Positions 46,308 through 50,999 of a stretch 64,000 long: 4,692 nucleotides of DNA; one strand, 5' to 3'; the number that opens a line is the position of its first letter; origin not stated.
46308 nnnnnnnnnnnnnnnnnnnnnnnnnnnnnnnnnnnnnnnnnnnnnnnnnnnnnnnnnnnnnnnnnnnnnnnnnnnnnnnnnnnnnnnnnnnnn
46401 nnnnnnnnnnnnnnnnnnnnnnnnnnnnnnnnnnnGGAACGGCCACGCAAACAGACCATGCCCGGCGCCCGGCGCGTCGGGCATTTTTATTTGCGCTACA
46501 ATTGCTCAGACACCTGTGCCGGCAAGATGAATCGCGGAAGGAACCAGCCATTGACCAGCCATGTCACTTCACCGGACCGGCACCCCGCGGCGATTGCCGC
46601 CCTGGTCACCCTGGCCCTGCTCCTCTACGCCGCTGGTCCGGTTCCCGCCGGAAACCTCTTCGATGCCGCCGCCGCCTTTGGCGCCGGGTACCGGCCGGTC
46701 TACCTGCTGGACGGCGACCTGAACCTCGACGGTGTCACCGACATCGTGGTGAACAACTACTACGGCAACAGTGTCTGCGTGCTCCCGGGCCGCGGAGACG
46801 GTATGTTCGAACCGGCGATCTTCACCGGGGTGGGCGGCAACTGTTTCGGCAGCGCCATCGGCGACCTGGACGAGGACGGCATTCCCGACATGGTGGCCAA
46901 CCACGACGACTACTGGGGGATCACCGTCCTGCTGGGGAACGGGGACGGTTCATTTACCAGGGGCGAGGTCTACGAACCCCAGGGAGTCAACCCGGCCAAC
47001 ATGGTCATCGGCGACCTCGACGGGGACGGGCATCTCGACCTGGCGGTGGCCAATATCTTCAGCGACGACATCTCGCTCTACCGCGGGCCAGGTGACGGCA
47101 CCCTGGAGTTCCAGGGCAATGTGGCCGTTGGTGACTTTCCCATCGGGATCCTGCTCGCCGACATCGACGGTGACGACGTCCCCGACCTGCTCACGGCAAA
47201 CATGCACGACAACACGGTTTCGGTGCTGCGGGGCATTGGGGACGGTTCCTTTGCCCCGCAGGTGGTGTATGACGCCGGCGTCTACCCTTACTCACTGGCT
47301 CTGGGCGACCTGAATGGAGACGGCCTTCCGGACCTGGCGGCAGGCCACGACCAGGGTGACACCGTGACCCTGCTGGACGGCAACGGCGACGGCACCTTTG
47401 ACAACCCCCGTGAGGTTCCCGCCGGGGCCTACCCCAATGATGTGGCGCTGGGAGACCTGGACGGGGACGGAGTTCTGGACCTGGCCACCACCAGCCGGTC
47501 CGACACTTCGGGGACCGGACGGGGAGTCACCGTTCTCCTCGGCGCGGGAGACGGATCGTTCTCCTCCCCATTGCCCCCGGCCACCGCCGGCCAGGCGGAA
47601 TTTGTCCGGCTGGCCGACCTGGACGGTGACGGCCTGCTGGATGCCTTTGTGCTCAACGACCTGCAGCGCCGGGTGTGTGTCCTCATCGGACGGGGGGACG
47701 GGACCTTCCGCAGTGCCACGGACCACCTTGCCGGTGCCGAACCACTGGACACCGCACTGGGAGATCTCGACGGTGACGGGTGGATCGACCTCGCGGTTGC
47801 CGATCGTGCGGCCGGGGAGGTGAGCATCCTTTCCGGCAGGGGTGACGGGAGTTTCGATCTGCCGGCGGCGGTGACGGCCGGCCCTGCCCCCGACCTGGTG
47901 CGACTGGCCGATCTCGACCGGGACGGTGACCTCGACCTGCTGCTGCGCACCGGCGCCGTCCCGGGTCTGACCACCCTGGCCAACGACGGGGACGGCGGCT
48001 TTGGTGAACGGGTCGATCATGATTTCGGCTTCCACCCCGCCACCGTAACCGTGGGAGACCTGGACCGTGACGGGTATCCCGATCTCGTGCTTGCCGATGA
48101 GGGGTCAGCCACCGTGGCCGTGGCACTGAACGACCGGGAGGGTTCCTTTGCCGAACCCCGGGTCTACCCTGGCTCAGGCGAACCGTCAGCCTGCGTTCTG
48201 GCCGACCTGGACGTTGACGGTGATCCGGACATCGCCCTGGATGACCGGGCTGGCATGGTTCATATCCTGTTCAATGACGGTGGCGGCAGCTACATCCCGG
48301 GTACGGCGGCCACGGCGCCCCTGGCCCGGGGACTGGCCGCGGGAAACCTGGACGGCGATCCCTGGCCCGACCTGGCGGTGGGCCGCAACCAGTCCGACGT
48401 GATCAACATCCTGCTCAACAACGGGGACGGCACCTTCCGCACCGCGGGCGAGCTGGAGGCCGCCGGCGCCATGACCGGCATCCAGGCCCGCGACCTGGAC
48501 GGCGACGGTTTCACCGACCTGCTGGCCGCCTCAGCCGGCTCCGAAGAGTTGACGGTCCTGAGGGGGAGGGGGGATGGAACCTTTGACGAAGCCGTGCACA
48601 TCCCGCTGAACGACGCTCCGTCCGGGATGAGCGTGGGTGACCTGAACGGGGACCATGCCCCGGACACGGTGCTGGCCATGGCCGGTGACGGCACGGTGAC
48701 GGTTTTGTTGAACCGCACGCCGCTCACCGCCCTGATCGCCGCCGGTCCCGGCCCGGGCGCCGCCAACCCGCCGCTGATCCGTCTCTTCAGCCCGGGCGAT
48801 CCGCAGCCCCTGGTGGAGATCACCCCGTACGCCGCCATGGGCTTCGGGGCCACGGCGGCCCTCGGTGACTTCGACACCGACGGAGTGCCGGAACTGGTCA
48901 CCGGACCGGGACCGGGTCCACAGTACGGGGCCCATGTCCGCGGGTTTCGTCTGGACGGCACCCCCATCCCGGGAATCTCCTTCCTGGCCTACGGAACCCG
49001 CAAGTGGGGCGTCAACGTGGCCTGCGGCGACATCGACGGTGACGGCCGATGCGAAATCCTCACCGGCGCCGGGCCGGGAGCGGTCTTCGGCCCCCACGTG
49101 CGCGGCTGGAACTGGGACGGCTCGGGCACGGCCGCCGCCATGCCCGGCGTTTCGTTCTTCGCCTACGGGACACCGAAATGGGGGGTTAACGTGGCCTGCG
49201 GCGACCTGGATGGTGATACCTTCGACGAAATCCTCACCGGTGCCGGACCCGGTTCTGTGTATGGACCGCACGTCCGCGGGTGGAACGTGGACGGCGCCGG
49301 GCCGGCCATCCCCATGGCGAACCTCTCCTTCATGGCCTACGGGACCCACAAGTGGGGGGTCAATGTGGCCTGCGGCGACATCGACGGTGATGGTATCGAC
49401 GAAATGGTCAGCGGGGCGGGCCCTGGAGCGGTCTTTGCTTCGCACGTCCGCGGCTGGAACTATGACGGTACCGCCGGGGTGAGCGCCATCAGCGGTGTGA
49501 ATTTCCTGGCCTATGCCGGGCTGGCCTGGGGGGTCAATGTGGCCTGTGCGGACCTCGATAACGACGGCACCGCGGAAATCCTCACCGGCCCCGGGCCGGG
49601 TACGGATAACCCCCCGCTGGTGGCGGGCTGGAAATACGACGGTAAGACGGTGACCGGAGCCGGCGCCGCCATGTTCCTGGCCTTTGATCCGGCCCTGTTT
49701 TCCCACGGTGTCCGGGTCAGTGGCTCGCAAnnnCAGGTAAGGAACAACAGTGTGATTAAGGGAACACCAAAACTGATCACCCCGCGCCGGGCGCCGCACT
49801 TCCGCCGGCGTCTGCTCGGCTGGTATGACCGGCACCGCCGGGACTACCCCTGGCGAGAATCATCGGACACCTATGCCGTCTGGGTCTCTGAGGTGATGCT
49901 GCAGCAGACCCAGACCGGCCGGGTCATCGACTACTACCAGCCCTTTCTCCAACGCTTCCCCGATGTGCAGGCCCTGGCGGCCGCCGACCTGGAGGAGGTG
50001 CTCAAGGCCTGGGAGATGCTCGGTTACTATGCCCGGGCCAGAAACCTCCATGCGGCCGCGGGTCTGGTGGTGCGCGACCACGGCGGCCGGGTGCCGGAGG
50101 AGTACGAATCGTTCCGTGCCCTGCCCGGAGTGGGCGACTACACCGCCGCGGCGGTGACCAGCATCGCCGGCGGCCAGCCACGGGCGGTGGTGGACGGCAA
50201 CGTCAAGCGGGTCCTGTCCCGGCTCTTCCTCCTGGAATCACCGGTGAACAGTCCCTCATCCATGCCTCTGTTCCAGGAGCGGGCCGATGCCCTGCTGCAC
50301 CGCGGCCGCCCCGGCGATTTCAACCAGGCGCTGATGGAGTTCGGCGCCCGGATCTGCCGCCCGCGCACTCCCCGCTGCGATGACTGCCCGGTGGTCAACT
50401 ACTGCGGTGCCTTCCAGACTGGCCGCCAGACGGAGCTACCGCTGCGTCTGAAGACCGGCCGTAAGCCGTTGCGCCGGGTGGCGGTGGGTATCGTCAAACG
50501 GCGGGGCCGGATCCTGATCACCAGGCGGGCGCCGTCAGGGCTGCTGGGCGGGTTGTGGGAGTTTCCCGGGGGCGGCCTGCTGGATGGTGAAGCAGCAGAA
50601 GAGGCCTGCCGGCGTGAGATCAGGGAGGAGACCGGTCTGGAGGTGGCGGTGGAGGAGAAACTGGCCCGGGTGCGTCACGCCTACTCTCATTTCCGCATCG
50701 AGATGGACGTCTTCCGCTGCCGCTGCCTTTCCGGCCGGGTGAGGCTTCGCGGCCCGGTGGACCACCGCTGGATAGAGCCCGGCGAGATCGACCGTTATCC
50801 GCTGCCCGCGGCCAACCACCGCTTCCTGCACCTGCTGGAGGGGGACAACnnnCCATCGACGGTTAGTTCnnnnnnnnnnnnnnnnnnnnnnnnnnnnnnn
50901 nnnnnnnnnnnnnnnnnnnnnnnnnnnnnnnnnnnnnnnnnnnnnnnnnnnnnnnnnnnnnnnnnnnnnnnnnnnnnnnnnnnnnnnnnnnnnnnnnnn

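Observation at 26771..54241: One ~335-aa C-terminal propeller-like module (five DxDxDG loops) grafted onto four unrelated secreted proteins, plus a fragment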

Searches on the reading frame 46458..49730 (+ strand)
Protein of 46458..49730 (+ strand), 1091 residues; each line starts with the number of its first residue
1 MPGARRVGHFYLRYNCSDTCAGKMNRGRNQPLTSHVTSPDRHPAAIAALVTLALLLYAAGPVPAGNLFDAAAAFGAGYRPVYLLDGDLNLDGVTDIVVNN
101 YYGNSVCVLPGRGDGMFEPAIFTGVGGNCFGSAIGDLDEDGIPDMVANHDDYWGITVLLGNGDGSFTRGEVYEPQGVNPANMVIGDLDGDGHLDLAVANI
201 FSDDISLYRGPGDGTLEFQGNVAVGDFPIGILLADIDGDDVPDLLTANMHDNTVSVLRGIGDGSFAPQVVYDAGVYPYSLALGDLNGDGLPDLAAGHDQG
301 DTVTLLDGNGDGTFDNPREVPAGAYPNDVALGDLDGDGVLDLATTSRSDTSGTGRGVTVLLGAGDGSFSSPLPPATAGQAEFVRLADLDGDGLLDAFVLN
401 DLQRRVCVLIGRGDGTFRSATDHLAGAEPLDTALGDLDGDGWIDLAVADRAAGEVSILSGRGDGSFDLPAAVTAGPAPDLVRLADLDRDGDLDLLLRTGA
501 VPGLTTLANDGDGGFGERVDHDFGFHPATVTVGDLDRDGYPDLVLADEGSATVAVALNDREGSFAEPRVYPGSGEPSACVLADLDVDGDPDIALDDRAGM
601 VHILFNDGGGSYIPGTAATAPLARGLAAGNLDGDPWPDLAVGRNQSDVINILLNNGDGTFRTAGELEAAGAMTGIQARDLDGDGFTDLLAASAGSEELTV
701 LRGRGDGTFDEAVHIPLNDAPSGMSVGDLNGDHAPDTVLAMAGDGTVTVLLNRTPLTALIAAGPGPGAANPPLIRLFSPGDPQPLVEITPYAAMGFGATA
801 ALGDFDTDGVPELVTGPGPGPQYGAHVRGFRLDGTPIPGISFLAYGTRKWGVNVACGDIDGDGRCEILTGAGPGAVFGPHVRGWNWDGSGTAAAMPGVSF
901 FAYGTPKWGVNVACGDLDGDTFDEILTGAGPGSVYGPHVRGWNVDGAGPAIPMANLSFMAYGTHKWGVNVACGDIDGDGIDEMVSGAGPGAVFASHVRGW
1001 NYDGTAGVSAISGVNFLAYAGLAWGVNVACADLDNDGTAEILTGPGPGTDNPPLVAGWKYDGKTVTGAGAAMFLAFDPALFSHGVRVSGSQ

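Call 10: search_protein_families(library=pfam, proteins=[window:46458-49730:+], max_evalue=0.01)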
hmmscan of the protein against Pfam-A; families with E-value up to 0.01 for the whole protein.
window:46458-49730:+ (1091 aa): 3 families
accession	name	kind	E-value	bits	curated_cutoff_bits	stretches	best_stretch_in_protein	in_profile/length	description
PF13517.12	FG-GAP_3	-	1.1e-99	327.4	26.9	15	136-197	1-61/61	FG-GAP-like repeat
PF01839.29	FG-GAP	-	4.4e-43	145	22.1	5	277-312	2-32/37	FG-GAP repeat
PF25292.1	Beta-prop_CGLA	-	3.8e-05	23.7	26.8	0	911-936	33-58/316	Lambda-carrageenase beta-propeller domain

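Call 11: search_protein_families(library=ncbifam, proteins=[window:46458-49730:+], max_evalue=0.01)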
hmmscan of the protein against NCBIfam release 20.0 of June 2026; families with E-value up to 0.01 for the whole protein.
window:46458-49730:+ (1091 aa): 0 families

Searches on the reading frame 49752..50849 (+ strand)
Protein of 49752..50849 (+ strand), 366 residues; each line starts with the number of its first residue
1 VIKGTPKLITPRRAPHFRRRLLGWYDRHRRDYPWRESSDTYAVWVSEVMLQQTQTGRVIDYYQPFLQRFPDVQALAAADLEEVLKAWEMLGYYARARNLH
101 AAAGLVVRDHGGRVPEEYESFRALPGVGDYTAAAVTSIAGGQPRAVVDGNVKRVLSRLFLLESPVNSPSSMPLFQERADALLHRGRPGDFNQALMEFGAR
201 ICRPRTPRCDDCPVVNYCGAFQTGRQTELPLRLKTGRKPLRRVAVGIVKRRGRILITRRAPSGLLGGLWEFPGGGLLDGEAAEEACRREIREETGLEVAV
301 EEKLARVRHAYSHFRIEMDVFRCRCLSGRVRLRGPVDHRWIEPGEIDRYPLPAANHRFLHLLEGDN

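Call 15: search_protein_families(library=pfam, proteins=[window:49752-50849:+], max_evalue=0.001)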
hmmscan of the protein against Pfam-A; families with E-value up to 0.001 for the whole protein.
window:49752-50849:+ (366 aa): 4 families
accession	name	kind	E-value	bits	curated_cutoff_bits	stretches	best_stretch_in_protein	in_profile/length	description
PF14815.12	NUDIX_4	-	4.8e-32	110.5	35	1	245-360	2-112/113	NUDIX domain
PF00730.31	HhH-GPD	-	1.9e-20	73.7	26.2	1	45-163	1-91/108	HhH-GPD superfamily base excision DNA repair protein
PF00293.34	NUDIX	-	2.8e-17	63.4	21.1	1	241-359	2-131/134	NUDIX domain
PF00633.29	HHH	-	0.001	19.3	24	0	110-138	2-30/30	Helix-hairpin-helix motif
